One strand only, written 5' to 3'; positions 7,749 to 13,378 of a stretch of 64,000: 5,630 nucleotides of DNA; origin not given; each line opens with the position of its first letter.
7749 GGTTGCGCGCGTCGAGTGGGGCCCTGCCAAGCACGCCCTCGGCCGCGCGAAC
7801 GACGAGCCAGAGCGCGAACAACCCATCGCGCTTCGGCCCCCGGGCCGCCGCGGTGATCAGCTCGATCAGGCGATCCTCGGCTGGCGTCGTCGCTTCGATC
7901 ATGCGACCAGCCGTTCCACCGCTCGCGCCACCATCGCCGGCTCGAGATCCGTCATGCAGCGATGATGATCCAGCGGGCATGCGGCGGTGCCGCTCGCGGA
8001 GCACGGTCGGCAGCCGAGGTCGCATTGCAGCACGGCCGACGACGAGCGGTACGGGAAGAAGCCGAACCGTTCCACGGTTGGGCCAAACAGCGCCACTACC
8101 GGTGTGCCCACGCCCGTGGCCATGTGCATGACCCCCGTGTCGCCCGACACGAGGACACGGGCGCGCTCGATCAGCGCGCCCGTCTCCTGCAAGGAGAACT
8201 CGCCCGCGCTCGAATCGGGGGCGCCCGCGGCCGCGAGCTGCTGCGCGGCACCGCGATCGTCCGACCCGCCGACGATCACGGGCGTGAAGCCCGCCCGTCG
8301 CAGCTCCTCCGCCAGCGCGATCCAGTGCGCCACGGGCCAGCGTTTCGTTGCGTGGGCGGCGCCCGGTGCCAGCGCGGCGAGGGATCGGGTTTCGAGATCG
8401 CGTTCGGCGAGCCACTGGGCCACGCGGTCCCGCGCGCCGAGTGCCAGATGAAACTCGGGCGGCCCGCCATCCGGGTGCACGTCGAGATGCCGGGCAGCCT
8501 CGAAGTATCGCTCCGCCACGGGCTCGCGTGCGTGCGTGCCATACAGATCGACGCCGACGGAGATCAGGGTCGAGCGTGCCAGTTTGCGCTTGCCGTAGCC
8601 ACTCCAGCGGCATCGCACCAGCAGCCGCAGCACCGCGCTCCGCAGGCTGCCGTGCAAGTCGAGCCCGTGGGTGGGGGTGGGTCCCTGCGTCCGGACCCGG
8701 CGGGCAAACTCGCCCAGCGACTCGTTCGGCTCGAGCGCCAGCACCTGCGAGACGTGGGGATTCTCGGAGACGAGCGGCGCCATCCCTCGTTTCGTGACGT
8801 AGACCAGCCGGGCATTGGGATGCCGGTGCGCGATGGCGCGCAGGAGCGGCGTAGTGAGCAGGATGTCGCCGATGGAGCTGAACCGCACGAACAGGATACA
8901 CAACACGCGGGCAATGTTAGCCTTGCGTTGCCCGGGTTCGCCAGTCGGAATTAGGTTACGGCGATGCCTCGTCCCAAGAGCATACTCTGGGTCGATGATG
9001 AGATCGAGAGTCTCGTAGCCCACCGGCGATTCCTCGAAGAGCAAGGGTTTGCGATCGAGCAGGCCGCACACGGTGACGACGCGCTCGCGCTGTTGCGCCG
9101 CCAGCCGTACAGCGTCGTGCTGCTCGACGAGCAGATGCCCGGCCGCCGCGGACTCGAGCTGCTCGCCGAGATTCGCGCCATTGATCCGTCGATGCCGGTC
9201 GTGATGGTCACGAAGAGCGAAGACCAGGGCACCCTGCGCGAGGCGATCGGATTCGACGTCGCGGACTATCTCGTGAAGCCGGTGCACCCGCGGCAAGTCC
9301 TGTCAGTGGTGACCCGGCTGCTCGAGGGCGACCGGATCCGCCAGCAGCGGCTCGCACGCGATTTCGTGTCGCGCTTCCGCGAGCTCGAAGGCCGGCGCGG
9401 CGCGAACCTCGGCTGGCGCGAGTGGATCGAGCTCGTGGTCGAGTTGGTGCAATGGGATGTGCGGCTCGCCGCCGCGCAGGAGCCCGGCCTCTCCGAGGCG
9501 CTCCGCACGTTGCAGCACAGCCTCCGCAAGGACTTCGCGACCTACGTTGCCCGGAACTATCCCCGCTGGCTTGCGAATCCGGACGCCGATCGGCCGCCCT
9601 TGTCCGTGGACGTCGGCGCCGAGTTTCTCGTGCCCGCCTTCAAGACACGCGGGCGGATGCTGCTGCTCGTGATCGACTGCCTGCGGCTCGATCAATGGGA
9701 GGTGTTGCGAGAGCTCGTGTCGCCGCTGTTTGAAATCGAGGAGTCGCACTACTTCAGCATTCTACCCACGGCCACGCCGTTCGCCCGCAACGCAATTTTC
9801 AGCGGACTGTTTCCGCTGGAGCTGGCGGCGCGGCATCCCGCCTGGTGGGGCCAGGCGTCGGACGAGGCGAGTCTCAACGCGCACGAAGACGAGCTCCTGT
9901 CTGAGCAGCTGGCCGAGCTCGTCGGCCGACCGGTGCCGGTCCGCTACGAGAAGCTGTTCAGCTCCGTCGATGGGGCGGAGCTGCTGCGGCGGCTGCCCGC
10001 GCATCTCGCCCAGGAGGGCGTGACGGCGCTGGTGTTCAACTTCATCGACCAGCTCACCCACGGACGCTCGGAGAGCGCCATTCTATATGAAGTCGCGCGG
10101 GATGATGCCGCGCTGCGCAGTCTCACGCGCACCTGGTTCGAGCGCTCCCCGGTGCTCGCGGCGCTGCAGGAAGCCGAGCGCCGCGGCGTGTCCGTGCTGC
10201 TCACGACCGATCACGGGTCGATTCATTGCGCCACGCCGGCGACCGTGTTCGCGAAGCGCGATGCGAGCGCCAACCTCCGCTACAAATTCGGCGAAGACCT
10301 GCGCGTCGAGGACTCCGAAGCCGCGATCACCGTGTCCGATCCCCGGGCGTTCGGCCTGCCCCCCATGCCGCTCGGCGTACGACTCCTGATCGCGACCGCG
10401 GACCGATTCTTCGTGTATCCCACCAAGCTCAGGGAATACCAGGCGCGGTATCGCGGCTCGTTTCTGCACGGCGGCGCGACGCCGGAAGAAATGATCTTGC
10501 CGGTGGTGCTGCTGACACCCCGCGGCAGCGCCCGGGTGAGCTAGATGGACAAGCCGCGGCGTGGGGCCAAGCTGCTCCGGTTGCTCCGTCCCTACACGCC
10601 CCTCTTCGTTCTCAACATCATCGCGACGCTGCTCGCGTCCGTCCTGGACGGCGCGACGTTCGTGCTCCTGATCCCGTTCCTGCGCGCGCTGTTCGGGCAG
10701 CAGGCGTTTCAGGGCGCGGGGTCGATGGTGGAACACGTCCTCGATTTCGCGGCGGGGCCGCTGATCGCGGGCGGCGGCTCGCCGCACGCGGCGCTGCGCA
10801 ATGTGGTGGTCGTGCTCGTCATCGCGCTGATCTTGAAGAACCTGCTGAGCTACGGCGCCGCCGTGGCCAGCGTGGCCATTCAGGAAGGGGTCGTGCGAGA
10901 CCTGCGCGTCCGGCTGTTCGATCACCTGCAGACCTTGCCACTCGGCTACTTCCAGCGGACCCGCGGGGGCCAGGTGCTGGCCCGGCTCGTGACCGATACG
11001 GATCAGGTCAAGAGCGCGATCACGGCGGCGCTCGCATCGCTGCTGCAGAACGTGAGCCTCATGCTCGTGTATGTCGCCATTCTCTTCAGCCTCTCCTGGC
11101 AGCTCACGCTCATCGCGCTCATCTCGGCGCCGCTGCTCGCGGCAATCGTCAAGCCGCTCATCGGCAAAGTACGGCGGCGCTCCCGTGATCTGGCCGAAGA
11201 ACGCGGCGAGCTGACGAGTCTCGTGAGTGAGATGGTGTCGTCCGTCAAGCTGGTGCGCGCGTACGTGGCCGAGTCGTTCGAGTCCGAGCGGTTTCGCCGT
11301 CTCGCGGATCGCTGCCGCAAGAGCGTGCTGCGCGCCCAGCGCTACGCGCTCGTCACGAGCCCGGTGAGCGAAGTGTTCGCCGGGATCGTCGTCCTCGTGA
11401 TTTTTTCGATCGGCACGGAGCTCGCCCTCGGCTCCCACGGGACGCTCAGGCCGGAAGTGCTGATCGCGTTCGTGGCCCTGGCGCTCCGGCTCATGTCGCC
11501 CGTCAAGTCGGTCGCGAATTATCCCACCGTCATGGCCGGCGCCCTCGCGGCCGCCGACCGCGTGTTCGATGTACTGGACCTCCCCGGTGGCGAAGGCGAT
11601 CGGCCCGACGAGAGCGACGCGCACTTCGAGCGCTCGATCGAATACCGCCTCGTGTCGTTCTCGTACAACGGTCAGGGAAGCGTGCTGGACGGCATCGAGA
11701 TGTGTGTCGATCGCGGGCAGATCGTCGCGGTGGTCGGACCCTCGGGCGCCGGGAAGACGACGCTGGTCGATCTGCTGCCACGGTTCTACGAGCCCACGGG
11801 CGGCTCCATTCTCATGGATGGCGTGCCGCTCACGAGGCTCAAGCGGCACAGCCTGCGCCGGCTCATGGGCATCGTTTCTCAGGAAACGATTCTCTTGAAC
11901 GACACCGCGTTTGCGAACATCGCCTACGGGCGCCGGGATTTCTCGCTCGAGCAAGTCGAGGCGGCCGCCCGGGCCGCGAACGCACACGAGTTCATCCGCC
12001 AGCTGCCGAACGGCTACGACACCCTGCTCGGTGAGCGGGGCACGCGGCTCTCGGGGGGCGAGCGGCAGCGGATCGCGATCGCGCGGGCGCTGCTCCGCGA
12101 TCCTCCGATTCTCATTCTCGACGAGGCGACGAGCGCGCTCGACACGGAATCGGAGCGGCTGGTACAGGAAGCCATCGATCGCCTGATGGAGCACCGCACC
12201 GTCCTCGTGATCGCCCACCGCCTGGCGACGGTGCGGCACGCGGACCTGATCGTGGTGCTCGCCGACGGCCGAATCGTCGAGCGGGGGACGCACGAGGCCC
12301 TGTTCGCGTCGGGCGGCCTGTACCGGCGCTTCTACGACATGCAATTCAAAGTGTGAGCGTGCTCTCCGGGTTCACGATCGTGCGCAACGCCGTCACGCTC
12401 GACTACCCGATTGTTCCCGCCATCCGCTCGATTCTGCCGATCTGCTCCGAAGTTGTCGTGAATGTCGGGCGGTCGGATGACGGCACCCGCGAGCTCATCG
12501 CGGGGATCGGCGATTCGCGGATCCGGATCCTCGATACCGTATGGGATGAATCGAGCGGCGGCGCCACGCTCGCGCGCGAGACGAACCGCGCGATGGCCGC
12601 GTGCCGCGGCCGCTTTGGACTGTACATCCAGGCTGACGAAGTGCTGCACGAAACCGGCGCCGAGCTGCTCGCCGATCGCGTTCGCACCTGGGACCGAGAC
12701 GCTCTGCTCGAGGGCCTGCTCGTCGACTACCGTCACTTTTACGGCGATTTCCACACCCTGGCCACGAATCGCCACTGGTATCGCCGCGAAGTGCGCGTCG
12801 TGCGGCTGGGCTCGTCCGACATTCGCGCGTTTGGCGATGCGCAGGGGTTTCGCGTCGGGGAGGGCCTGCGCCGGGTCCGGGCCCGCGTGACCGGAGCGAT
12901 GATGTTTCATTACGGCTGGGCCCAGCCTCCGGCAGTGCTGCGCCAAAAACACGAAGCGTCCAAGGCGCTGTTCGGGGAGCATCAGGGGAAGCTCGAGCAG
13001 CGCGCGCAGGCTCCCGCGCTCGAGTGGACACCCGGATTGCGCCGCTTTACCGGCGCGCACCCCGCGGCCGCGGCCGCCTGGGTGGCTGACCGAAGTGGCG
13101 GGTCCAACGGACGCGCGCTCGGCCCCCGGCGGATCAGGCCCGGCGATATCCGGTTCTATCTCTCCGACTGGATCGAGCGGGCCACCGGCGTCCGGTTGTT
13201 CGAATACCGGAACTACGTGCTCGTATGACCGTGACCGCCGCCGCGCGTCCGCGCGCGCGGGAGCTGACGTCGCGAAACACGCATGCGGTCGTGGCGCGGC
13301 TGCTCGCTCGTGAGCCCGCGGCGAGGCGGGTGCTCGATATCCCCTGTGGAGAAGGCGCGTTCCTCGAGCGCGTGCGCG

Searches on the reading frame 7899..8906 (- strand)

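Call 12: search_protein_families(library=pfam, proteins=[window:7899-8906:-], max_evalue=0.001)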
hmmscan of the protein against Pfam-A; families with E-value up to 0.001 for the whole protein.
window:7899-8906:- (335 aa): 1 family
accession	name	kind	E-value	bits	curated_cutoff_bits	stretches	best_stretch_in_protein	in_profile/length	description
PF01075.23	Glyco_transf_9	-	8.8e-29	101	22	1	81-305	16-239/247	Glycosyltransferase family 9 (heptosyltransferase)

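Call 37: search_protein_families(library=ncbifam, proteins=[window:7899-8906:-], max_evalue=0.00001)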
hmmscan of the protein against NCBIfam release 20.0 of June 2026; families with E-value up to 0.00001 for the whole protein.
window:7899-8906:- (335 aa): 6 families
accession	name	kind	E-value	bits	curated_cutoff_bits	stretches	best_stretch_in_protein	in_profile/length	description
TIGR02195.1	heptsyl_trn_II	equivalog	2.2e-37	129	134.6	1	4-334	2-338/339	lipopolysaccharide heptosyltransferase II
TIGR02193.1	heptsyl_trn_I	equivalog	2.5e-31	109.1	185.3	1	4-278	2-285/320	lipopolysaccharide heptosyltransferase I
TIGR02201.1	heptsyl_trn_III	equivalog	3.7e-21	75.5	170.2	2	159-290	167-301/344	putative lipopolysaccharide heptosyltransferase III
NF008162.0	PRK10916.1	equivalog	2.6e-20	72.9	569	1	172-332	178-341/348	ADP-heptose--LPS heptosyltransferase RfaF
NF007742.0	PRK10422.1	equivalog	1.7e-16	60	467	1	177-280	186-294/352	lipopolysaccharide core heptosyltransferase RfaQ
NF008204.0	PRK10964.1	equivalog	9e-13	48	437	1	182-277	186-282/322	lipopolysaccharide heptosyltransferase RfaC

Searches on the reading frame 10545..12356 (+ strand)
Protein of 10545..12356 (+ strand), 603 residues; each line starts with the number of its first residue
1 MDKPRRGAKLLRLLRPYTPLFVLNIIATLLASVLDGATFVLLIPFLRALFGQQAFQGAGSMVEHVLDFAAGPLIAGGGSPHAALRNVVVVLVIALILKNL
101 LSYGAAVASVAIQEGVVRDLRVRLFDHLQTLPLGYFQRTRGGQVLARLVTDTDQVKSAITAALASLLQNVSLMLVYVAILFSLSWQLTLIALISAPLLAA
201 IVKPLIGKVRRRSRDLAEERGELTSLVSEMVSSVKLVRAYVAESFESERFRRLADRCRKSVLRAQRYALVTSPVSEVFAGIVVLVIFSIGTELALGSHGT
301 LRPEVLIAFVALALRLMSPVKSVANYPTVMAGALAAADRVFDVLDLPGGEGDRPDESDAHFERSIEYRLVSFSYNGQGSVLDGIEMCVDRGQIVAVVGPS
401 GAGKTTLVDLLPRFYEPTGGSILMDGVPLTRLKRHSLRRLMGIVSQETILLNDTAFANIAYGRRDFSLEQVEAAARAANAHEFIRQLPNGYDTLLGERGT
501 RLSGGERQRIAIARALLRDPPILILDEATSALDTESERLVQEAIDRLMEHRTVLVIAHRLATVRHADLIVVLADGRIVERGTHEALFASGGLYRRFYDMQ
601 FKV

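Call 12: search_protein_families(library=pfam, proteins=[window:10545-12356:+], max_evalue=0.001)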
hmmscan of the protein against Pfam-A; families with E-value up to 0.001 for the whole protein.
window:10545-12356:+ (603 aa): 8 families
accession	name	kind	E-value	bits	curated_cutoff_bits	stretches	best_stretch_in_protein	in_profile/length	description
PF00664.28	ABC_membrane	-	2.9e-41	142.4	28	1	24-319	4-273/274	ABC transporter transmembrane region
PF00005.33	ABC_tran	-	8.6e-33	114.3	25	1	381-530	1-137/137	ABC transporter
PF02463.25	SMC_N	-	2.3e-08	34.2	40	1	501-570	136-209/220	RecF/RecN/SMC N terminal domain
PF09818.15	ABC_ATPase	-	7e-06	25.7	23.2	0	477-540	134-201/283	P-loop domain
PF13191.12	AAA_16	-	9.3e-06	26.7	32.6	1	390-556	23-167/167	AAA ATPase domain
PF13401.12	AAA_22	-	1.8e-05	25.5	27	1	390-543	4-104/130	AAA domain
PF13604.12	AAA_30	-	4.3e-05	23.8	27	1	386-545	13-114/191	AAA domain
PF13304.12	AAA_21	-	0.00021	21.9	27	0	393-411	1-19/304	AAA domain, putative AbiEii toxin, Type IV TA system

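Call 37: search_protein_families(library=ncbifam, proteins=[window:10545-12356:+], max_evalue=0.00001)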
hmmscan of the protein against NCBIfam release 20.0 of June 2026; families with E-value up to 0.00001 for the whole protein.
window:10545-12356:+ (603 aa): 185 families (the best 25 are shown)
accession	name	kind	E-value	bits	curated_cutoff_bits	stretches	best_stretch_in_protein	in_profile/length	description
TIGR02203.1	MsbA_lipidA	equivalog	2.9e-154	514.7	602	1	9-602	4-571/572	lipid A export permease/ATP-binding protein MsbA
NF045513.1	HepA_fam_ABC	equivalog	3.2e-152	508.1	725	1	10-601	25-610/610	heterocyst formation ABC transporter subunit HepA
TIGR02204.1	MsbA_rel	hypoth_equivalog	1.6e-130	436.5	780.4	1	88-601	62-576/576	ABC transporter, permease/ATP-binding protein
NF008381.0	PRK11176.1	equivalog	7.9e-126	420.7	867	1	82-602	62-581/582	lipid A ABC transporter ATP-binding protein/permease MsbA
TIGR00958.1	3a01208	subfamily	6.3e-119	398.3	874.6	1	87-595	203-709/711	antigen peptide transporter 2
NF052233.1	CphA_assoc_ABC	equivalog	4.2e-116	389.1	880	1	87-601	232-744/766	cyanophycin metabolism-associated ABC transporter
TIGR01846.1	type_I_sec_HlyB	subfamily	5.6e-112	375.3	725.55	1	110-600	204-692/694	type I secretion system permease/ATPase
NF010178.0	PRK13657.1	equivalog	1.8e-108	363.5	733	1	122-600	93-570/588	glucan ABC transporter ATP-binding protein/ permease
TIGR03797.1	NHLM_micro_ABC2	equivalog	6.4e-91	305.9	709.4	1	81-600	172-685/686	NHLP bacteriocin export ABC transporter permease/ATPase subunit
TIGR03796.1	NHLM_micro_ABC1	equivalog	6.4e-90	302.3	853.3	1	84-595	193-707/710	NHLP family bacteriocin export ABC transporter peptidase/permease/ATPase subunit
TIGR01192.1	chvA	subfamily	1.5e-88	297.9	585.4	1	94-594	64-564/585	glucan export ABC transporter ATP-binding protein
TIGR02857.1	CydD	equivalog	1.1e-87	295.3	435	1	78-572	37-529/529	thiol reductant ABC exporter subunit CydD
TIGR03375.1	type_I_sec_LssB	subfamily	1.5e-83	281.3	693.1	1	87-587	195-689/696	type I secretion system permease/ATPase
NF008056.1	PRK10790.1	equivalog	3e-83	280.3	746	1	80-600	60-575/584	SmdB family multidrug efflux ABC transporter permease/ATP-binding protein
TIGR01193.1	bacteriocin_ABC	subfamily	2.7e-81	274.1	523.85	1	85-597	196-706/708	peptide cleavage/export ABC transporter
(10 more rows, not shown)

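Call 82: search_solved_structures(query=window:10545-12356:+, max_evalue=1e-60)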
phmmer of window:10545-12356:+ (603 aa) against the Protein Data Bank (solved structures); distinct sequences matched with E-value up to 1e-60: 211 (the best 60 are shown).
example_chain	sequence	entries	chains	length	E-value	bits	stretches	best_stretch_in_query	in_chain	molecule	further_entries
9oe1_A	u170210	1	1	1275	8.7e-172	575.9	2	116-601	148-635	ATP-binding cassette, sub-family B (MDR/TAP), member 4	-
9ody_A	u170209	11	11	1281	8.8e-172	575.9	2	116-601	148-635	ATP-binding cassette, sub-family B (MDR/TAP), member 4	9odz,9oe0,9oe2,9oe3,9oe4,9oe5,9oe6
7niu_A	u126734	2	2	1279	2.2e-171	574.6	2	116-598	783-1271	Isoform 2 of Phosphatidylcholine translocator ABCB4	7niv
6s7p_A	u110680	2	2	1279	1.4e-170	572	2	116-598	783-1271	Phosphatidylcholine translocator ABCB4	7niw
9nfi_A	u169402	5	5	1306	1.4e-166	558.8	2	119-600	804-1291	Permeability Glycoprotein (P-gp)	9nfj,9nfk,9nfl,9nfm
8gmg_A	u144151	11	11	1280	2e-166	558.2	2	117-600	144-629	ATP-dependent translocase ABCB1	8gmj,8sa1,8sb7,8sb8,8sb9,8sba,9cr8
6qex_A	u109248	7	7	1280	2.3e-166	558.1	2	117-600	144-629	Multidrug resistance protein 1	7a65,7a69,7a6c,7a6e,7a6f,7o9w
8sa0_A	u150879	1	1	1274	2.4e-166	558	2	117-600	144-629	ATP-dependent translocase ABCB1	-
8y6h_A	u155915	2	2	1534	4.3e-166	557.2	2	117-600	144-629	ATP-dependent translocase ABCB1,mNeonGreen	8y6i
6c0v_A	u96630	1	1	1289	1.3e-165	555.6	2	117-600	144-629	Multidrug resistance protein 1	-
6fn1_A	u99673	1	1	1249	5.9e-165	553.4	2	116-598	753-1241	Human-mouse chimeric ABCB1 (ABCBHM)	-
7zk4_A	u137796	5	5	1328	6.6e-165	553.2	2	76-598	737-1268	ATP-dependent translocase ABCB1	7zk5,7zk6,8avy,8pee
6ujt_A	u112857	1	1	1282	6.7e-165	553.2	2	76-598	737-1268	ATP-dependent translocase ABCB1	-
6fn4_A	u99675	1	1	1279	7.3e-165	553.1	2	116-598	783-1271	Apo form of Human-mouse chimeric ABCB1 (ABCB1HM) in complex with Antigen binding fragment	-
4m2s_A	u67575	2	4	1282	7.9e-165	553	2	76-598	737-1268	Multidrug resistance protein 1A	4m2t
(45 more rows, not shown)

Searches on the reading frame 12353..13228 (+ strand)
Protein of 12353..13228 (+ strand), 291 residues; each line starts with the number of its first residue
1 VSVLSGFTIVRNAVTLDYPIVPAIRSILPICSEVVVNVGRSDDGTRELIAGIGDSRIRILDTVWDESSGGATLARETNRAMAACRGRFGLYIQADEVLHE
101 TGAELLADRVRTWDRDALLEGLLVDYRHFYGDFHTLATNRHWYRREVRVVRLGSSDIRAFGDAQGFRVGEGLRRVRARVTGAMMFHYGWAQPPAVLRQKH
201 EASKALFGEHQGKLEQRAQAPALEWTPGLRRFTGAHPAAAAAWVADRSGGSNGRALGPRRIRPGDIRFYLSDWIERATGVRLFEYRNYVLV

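Call 12: search_protein_families(library=pfam, proteins=[window:12353-13228:+], max_evalue=0.001)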
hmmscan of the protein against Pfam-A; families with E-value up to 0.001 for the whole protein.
window:12353-13228:+ (291 aa): 0 families

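Call 37: search_protein_families(library=ncbifam, proteins=[window:12353-13228:+], max_evalue=0.00001)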
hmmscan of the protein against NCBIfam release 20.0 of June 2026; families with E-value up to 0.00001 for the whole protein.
window:12353-13228:+ (291 aa): 0 families

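Call 90: search_solved_structures(query=window:12353-13228:+, max_evalue=1)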
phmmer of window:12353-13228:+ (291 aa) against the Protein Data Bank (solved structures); distinct sequences matched with E-value up to 1: 4.
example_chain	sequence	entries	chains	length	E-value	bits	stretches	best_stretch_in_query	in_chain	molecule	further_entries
6vn0_H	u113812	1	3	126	0.2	14.6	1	190-270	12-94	RM20F Fab Heavy Chain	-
9kvf_B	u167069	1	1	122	0.3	13.9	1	188-271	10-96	2E10 heavy chain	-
10or_G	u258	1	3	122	0.39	13.6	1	188-280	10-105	316L Heavy Chain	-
6vsr_A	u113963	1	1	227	0.76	12.6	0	190-270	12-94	RM20F Fab Heavy Chain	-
